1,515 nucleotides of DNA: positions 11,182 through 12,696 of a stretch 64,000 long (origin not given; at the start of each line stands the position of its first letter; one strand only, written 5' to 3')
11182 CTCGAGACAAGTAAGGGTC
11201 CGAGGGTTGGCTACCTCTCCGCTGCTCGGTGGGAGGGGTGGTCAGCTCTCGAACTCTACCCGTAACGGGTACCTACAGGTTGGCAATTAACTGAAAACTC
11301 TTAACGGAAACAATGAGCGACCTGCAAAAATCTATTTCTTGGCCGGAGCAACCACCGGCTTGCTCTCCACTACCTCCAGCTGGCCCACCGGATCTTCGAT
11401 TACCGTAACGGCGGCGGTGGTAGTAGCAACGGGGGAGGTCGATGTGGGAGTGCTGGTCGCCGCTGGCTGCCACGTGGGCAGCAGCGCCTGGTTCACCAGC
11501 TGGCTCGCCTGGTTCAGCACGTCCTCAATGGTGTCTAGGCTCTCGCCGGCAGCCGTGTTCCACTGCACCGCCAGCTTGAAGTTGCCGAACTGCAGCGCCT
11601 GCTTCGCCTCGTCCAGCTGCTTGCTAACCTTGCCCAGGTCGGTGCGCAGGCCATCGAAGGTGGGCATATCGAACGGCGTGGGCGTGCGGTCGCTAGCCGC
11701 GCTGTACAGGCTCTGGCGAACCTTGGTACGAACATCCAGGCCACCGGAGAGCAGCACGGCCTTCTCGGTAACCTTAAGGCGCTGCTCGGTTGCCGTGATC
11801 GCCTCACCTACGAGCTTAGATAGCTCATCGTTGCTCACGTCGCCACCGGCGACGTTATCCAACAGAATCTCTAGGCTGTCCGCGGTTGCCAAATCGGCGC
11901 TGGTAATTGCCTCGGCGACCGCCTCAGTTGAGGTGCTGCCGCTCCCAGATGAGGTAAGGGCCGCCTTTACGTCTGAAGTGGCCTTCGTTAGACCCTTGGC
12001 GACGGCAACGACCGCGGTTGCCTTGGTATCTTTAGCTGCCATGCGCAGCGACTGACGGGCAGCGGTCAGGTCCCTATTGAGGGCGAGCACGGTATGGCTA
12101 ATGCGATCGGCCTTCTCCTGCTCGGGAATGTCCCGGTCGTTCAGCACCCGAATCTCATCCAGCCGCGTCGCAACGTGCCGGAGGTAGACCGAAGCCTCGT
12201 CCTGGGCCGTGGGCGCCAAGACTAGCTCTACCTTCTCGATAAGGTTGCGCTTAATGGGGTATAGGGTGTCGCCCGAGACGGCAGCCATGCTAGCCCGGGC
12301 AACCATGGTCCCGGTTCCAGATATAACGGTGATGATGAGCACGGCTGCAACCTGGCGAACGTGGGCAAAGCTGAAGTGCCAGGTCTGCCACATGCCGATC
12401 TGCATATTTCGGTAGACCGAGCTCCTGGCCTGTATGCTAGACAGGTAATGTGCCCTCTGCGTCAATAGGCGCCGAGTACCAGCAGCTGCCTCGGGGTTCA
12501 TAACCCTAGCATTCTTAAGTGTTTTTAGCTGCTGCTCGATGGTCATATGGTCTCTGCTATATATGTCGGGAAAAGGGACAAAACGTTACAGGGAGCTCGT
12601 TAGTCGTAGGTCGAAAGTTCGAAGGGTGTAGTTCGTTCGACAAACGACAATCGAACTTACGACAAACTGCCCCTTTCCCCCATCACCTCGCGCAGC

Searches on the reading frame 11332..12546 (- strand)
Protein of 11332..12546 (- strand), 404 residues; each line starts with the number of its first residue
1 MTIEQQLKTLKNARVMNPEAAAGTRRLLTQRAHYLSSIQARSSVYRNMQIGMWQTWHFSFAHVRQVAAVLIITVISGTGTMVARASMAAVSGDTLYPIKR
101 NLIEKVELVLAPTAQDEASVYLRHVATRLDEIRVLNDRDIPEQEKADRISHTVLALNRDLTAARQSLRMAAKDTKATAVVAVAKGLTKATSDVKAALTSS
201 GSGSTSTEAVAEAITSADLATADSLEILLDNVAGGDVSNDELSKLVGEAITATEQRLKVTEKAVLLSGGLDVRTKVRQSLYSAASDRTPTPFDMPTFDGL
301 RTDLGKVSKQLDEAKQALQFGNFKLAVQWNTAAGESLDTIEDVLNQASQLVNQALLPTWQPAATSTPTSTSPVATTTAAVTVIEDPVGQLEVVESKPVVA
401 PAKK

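Call 30: search_protein_families(library=pfam, proteins=[window:11332-12546:-], max_evalue=0.00001)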
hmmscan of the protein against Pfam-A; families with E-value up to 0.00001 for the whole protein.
window:11332-12546:- (404 aa): 1 family
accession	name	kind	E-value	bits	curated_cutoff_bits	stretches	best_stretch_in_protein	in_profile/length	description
PF18915.5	DUF5667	-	5.4e-07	30.4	27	1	90-181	3-90/99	Domain of unknown function (DUF5667)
